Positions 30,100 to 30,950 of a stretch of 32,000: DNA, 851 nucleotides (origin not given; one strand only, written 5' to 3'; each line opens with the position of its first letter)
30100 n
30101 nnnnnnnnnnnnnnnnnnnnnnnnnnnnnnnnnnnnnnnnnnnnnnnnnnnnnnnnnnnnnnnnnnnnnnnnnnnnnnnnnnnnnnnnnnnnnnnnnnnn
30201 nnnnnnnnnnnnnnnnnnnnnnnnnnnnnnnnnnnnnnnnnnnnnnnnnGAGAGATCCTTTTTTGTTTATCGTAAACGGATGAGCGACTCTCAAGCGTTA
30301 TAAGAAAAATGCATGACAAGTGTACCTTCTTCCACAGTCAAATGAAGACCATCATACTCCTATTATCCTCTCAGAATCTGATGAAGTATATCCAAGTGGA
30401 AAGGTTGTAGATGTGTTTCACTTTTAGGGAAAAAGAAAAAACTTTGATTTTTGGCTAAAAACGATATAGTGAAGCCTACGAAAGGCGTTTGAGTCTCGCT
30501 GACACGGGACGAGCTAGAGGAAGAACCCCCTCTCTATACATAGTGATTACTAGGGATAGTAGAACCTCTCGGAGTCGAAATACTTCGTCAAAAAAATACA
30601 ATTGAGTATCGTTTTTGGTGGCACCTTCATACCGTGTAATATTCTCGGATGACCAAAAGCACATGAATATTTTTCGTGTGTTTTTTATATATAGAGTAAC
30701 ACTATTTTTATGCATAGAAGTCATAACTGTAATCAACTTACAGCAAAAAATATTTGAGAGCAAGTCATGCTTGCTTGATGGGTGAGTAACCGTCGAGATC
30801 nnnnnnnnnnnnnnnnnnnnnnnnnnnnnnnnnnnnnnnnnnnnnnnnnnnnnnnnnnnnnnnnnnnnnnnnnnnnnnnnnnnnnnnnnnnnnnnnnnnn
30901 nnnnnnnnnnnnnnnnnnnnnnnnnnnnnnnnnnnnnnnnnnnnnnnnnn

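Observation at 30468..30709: T-box-like leader upstream of aspS whose best specifier candidate is AAU (Asn), not an Asp codon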

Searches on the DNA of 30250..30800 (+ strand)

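Call 4: search_rna_families(source=window, start=30250, end=30800, threshold=evalue, max_evalue=10, show_alignments=5)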
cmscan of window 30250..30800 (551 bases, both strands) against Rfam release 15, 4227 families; matches with E-value up to 10: 5.
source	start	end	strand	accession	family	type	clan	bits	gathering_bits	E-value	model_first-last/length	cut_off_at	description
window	30637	30683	+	RF02419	Spd-sr37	Gene; sRNA;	-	18.2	45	1.6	1-67/67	no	Streptococcus sRNA Spd-sr37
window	30443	30490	-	RF02823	LPR69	Gene; sRNA;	-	17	40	0.5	1-82/82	no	Legionella RNA 69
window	30300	30392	-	RF04177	BTnc201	Gene; sRNA;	-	17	105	2.6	1-99/99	no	Bacteroides sRNA BTnc201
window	30367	30399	+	RF00284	SNORD74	Gene; snRNA; snoRNA; CD-box;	CL00069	13.2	41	6.8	1-80/80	no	Small nucleolar RNA SNORD74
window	30297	30478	+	RF02111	IS009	Gene;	-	13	117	1.1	1-199/199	no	IS009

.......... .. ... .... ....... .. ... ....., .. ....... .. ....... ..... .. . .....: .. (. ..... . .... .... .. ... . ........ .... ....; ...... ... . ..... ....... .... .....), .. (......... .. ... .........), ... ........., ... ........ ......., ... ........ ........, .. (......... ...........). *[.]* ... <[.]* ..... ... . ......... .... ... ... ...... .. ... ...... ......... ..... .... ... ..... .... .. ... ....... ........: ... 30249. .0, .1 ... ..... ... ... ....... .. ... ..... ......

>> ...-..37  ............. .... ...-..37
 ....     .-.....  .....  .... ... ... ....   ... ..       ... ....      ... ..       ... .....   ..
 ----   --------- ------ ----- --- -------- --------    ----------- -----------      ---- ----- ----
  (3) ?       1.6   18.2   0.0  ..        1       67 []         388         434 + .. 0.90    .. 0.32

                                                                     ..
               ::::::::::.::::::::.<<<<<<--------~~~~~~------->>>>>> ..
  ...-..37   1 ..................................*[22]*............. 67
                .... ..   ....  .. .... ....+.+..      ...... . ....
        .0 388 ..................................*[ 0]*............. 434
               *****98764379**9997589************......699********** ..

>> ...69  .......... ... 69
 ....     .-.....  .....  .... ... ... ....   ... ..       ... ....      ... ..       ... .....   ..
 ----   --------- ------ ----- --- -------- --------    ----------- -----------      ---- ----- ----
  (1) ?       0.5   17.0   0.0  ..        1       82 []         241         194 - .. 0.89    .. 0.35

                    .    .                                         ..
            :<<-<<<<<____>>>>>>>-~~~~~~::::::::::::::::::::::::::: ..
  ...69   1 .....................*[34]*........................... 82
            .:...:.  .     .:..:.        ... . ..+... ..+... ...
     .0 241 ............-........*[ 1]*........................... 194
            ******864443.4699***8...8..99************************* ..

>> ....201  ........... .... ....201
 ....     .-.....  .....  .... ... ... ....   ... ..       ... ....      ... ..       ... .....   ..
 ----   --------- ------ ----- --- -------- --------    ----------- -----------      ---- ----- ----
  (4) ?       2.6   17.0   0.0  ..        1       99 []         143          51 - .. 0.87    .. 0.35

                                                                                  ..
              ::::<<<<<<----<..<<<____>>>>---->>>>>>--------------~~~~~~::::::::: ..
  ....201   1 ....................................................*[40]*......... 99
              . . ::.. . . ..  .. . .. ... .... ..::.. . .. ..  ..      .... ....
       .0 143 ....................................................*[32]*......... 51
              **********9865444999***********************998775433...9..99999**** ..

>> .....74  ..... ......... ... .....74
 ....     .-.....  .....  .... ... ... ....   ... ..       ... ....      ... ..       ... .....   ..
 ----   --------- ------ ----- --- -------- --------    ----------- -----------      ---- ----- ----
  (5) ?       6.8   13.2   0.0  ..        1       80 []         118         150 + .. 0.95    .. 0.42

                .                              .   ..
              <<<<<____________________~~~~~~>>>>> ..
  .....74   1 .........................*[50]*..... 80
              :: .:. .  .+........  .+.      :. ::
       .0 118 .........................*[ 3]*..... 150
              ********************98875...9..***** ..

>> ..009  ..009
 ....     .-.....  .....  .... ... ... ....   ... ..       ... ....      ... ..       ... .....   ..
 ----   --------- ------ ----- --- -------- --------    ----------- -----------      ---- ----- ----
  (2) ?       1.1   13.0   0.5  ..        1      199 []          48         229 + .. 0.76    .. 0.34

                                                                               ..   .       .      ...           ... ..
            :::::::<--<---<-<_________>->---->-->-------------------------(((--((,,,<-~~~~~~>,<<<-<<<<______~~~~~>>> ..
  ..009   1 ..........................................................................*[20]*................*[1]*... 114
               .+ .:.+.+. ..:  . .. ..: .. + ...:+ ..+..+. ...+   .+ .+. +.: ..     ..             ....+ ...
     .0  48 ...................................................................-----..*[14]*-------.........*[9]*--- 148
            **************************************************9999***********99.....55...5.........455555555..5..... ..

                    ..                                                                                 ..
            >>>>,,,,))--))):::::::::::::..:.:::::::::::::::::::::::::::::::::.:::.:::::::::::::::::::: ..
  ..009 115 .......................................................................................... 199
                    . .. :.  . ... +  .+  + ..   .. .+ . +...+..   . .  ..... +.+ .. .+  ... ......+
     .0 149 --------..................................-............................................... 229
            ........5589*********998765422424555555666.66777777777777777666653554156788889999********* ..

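Call 45: build_rna_model(alignment_id=A2, structure=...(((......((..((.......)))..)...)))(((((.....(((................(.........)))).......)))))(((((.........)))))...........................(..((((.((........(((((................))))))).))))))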
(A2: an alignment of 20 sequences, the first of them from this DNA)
Model R1 built from alignment A2 (20 sequences, 190 columns); structure: as given.
model positions 151; base pairs 33; branch points 3; effective number of sequences 1.94; information 0.59 bits per position. Calibrated on 0.2 Mb of random sequence (short: E-values are rough).
structure used (alignment columns):
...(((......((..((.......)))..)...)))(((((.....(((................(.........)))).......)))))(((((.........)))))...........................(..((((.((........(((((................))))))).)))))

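Call 46: search_with_rna_model(model_id=R1, sources=[window, L001, L002, L003, L004, L005, L006, L007, L008, L009, L010, L011, L012, L013, L014, L015, L016, L017, L018, L019, L020, L021, L081, L082, L083, L084, L085, L086, L087, L088, L089, L090, L091, L092, L093, L094, L095, L096, L097, L098, L099, L100, L101, L102, L103, L104, L105, L106, L107, L022, L023, L024, L025, L026, L027, L028, L029, L030, L031, L032, L033, L034, L035, L036, L037, L038, L039, L040, L041, L042, L043, L044, L045, L046, L047, L048, L049, L050, L051, L052, L053, L054, L055, L056, L057, L058, L059, L060, L061, L062, L063, L064, L065, L066, L067, L068, L069, L070, L071], max_evalue=1, make_alignment=true)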
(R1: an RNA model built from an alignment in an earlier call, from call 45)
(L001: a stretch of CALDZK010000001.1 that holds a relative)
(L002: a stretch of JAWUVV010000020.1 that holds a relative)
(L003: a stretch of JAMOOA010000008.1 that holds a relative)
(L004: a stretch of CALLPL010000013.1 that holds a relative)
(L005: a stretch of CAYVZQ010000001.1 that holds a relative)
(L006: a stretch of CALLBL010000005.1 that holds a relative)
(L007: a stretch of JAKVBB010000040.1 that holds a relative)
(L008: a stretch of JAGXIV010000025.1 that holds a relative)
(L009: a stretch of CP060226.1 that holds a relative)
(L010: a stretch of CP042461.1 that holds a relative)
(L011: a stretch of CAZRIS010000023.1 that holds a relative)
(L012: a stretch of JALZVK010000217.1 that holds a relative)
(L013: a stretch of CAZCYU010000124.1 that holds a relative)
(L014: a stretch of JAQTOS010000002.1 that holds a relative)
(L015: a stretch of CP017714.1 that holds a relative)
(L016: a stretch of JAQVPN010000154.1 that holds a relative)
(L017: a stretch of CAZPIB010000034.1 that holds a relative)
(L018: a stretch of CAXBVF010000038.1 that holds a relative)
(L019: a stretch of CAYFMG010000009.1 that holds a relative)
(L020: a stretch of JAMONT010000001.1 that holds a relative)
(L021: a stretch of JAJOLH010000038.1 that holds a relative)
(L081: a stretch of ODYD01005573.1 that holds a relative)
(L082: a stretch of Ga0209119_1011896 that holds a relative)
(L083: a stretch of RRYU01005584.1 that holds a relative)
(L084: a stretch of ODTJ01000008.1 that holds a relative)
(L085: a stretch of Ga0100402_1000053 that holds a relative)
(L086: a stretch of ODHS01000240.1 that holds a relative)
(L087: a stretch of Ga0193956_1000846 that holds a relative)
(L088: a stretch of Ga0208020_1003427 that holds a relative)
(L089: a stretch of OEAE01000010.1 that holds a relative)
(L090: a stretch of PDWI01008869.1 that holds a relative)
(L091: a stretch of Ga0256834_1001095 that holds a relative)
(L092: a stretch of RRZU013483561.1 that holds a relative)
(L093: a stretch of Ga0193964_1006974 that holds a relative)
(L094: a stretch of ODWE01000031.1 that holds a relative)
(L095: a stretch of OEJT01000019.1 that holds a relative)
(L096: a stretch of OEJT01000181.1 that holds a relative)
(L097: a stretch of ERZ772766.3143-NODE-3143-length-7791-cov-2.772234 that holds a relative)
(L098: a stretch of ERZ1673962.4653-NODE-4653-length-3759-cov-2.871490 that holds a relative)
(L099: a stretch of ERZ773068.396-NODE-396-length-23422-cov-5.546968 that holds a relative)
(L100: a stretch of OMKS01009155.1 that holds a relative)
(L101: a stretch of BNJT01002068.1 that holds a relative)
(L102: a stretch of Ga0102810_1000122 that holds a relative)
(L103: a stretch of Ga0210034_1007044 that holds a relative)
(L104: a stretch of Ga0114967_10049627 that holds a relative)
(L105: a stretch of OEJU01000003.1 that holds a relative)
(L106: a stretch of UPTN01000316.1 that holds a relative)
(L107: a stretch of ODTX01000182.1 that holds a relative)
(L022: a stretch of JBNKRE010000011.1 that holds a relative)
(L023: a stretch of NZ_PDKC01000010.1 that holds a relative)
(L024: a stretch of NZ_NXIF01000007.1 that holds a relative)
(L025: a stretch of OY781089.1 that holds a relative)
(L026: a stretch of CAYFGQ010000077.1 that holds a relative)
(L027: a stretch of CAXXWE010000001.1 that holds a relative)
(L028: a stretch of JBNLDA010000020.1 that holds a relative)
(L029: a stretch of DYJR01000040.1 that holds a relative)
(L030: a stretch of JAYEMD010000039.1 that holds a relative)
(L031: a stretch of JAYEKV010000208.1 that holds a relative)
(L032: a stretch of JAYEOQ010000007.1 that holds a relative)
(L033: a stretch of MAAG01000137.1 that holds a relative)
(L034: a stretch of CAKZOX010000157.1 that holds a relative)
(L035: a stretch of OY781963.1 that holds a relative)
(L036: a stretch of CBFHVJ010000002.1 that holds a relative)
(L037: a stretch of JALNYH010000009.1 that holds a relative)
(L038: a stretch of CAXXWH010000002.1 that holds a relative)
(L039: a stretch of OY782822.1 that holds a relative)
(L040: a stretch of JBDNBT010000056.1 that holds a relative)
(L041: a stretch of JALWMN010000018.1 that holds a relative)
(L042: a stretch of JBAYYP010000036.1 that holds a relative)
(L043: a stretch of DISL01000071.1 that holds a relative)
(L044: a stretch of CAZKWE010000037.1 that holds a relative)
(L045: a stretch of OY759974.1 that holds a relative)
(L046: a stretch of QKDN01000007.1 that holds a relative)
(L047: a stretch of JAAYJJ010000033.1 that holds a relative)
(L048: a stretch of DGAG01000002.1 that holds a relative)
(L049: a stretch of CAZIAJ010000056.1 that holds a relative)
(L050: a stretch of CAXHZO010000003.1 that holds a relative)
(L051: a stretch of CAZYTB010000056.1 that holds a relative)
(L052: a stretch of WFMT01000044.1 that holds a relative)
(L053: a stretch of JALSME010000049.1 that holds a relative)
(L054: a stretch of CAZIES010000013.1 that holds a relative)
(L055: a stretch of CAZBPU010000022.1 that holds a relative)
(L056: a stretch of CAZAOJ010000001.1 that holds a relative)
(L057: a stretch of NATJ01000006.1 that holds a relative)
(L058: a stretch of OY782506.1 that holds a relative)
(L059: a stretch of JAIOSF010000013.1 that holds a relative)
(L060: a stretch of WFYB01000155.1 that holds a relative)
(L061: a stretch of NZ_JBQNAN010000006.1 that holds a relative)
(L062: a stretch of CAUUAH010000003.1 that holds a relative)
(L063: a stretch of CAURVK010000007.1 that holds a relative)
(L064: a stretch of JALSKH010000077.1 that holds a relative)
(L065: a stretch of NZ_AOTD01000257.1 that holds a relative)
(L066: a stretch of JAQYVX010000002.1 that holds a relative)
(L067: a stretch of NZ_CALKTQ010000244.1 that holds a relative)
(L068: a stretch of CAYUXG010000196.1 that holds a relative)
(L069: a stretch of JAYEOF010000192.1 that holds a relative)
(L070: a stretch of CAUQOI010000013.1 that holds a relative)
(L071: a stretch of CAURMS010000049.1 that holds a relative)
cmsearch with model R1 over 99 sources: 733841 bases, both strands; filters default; matches with E-value up to 1: 50.
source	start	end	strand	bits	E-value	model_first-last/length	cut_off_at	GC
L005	2290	2438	+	157.3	1.9e-43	1-151/151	no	0.38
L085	11857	12005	-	157.3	1.9e-43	1-151/151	no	0.38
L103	2387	2535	+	157.3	1.9e-43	1-151/151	no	0.38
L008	2789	2939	+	150.7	1.7e-41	1-151/151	no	0.4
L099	1710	1858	+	149.3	4.2e-41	1-151/151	no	0.37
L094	8461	8616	+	149.1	4.7e-41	1-151/151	no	0.34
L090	1674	1828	-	148.8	5.8e-41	1-151/151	no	0.45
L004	2789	2941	+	148.7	6.2e-41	1-151/151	no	0.37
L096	3099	3247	-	148.6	6.7e-41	1-151/151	no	0.38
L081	3964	4118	-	143.2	2.6e-39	1-151/151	no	0.34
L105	4648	4805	-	142.3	4.9e-39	1-151/151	no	0.35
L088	970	1120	+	142.1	5.5e-39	1-151/151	no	0.39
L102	2835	2985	-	142.1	5.5e-39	1-151/151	no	0.39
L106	6920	7070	+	142.1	5.5e-39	1-151/151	no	0.39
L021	2792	2942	+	137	1.7e-37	1-151/151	no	0.38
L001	2792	2944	+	135.5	4.7e-37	1-151/151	no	0.43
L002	2792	2940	+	135.5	4.9e-37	1-151/151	no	0.39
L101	7268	7408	+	132.5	3.7e-36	1-151/151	no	0.4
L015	1850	2005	+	129.5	2.8e-35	1-151/151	no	0.34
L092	4163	4381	+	123.6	1.5e-33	1-151/151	no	0.35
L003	2638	2790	+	123.3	1.8e-33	1-151/151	no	0.41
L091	1454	1606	+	123.3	1.8e-33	1-151/151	no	0.41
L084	4853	5049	-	121.2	7.7e-33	1-151/151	no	0.34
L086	3100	3296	+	121.2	7.7e-33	1-151/151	no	0.34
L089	831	1027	-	121.2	7.7e-33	1-151/151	no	0.34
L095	7655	7851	+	121.2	7.7e-33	1-151/151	no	0.34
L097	6157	6353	-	121.2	7.7e-33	1-151/151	no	0.34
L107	1795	1991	+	121.2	7.7e-33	1-151/151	no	0.34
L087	11769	11925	+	118.8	3.9e-32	1-151/151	no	0.38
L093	545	701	+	118.8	3.9e-32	1-151/151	no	0.38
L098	2522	2691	-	116.7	1.5e-31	1-151/151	no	0.42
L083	2059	2227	-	116.4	2e-31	1-151/151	no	0.4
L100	2106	2288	-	115.9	2.7e-31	1-151/151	no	0.48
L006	2733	2923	+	114.9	5.2e-31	1-151/151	no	0.44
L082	3578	3736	-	114.6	6.7e-31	1-151/151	no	0.39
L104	957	1173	-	90.7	6.6e-24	1-151/151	no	0.41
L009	2633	2860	+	88.8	2.4e-23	1-151/151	no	0.44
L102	11650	11777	+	20.4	0.003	1-151/151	no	0.38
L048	2245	2430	-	17.3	0.024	1-151/151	no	0.33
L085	3652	3769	+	14.7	0.14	1-151/151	no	0.33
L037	377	509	-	14.5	0.15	1-151/151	no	0.35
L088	1492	1579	+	13.6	0.29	1-151/151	no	0.36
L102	2376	2463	-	13.6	0.29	1-151/151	no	0.36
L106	7442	7529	+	13.6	0.29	1-151/151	no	0.36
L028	4753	4870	-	12.6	0.56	1-151/151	no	0.29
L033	740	885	+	12.2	0.75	1-151/151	no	0.26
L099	1875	1993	-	11.8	0.99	1-151/151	no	0.27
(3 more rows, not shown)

Alignment A3: 50 matches aligned to the model, 329 columns, each read 5' to 3' on its own strand. Consensus structure (alignment columns), stored with it:
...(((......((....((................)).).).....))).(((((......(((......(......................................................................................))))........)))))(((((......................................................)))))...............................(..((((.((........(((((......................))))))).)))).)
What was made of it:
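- Fifty Campylobacterota aspS loci give nothing better than E = 0.02 (call 46). The leader is restricted to one gene (call 46).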

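Call 47: search_with_rna_model(model_id=R1, sources=[window, L001, L002, L003, L004, L005, L006, L008, L009, L015, L021, L081, L082, L083, L084, L087, L088, L090, L092, L094, L096, L098, L099, L100, L101, L104, L105], max_evalue=1e-10, make_alignment=true, show_alignments=2)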
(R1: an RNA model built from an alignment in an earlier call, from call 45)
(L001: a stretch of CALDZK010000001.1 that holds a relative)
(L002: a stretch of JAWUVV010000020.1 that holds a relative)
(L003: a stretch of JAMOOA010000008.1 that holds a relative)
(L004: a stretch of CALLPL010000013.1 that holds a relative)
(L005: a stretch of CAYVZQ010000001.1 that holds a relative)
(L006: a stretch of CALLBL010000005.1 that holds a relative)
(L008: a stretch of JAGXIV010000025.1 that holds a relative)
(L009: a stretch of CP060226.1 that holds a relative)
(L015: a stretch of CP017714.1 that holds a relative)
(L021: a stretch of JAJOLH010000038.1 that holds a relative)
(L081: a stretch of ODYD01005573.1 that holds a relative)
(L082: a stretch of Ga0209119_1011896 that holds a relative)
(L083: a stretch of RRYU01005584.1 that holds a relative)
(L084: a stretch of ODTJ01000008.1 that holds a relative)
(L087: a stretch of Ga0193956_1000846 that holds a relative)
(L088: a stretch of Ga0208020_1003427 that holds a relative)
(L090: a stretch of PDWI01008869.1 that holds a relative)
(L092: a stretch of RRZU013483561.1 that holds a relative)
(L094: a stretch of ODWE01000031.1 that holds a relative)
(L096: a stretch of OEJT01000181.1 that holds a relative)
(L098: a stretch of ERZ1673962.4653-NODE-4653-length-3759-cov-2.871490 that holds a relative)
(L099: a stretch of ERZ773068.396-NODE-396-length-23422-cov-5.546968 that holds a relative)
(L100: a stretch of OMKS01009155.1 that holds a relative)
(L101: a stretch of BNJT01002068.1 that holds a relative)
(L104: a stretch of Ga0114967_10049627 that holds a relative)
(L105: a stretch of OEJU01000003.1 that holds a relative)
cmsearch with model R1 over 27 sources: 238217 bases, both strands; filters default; matches with E-value up to 1e-10: 27.
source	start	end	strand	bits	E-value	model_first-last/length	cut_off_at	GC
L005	2290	2438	+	157.3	6e-44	1-151/151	no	0.38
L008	2789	2939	+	150.7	5.5e-42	1-151/151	no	0.4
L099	1710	1858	+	149.3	1.4e-41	1-151/151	no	0.37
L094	8461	8616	+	149.1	1.5e-41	1-151/151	no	0.34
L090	1674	1828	-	148.8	1.9e-41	1-151/151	no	0.45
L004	2789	2941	+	148.7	2e-41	1-151/151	no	0.37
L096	3099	3247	-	148.6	2.2e-41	1-151/151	no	0.38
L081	3964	4118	-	143.2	8.6e-40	1-151/151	no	0.34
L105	4648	4805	-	142.3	1.6e-39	1-151/151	no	0.35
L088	970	1120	+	142.1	1.8e-39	1-151/151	no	0.39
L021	2792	2942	+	137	5.7e-38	1-151/151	no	0.38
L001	2792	2944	+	135.5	1.5e-37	1-151/151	no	0.43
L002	2792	2940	+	135.5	1.6e-37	1-151/151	no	0.39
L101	7268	7408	+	132.5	1.2e-36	1-151/151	no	0.4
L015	1850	2005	+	129.5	8.9e-36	1-151/151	no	0.34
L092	4163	4381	+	123.6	4.8e-34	1-151/151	no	0.35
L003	2638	2790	+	123.3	6e-34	1-151/151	no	0.41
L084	4853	5049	-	121.2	2.5e-33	1-151/151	no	0.34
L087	11769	11925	+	118.8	1.3e-32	1-151/151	no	0.38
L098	2522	2691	-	116.7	5e-32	1-151/151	no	0.42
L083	2059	2227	-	116.4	6.4e-32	1-151/151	no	0.4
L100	2106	2288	-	115.9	8.8e-32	1-151/151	no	0.48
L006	2733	2923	+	114.9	1.7e-31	1-151/151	no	0.44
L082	3578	3736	-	114.6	2.2e-31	1-151/151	no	0.39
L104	957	1173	-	90.7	2.1e-24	1-151/151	no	0.41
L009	2633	2860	+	88.8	7.7e-24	1-151/151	no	0.44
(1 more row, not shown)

Alignment A4: 27 matches aligned to the model, 274 columns, each read 5' to 3' on its own strand. Consensus structure (alignment columns), stored with it:
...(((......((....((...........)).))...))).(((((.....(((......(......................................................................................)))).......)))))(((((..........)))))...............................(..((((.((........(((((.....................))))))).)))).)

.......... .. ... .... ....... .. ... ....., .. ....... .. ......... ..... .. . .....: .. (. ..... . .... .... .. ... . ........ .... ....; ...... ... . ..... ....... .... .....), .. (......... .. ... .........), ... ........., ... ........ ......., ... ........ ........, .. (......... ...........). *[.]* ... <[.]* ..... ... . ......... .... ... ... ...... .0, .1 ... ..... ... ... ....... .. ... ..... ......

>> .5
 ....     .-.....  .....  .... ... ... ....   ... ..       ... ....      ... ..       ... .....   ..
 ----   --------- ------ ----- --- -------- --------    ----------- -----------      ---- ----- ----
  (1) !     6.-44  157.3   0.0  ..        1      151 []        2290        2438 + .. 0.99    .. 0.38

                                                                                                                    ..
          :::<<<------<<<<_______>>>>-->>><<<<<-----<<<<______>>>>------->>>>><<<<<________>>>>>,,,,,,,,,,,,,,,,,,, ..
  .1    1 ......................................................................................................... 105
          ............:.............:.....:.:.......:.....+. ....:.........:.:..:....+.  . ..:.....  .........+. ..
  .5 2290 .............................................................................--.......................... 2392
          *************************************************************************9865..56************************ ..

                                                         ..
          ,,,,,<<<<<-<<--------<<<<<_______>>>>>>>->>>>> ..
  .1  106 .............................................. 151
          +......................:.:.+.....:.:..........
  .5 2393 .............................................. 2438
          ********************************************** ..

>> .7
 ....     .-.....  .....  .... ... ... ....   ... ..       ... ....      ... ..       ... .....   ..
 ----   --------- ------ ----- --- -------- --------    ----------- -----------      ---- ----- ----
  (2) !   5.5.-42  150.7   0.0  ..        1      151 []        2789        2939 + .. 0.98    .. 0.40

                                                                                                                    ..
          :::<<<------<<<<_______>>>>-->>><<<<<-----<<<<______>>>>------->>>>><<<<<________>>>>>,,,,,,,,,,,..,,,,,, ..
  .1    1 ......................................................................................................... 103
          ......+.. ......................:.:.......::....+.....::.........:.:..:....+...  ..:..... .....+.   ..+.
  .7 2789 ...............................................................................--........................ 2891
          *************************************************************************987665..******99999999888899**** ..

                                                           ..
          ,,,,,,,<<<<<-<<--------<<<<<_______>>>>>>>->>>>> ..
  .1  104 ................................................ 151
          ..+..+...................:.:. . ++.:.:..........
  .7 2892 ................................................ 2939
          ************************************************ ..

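Call 69: search_with_rna_model(model_id=R1, sources=[L108, L109, L110], max_evalue=1, show_alignments=3)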
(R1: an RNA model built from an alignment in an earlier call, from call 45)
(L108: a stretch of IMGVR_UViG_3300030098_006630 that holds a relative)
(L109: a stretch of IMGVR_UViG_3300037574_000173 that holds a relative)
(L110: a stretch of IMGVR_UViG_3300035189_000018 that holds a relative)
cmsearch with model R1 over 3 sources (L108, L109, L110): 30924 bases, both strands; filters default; matches with E-value up to 1: 0.
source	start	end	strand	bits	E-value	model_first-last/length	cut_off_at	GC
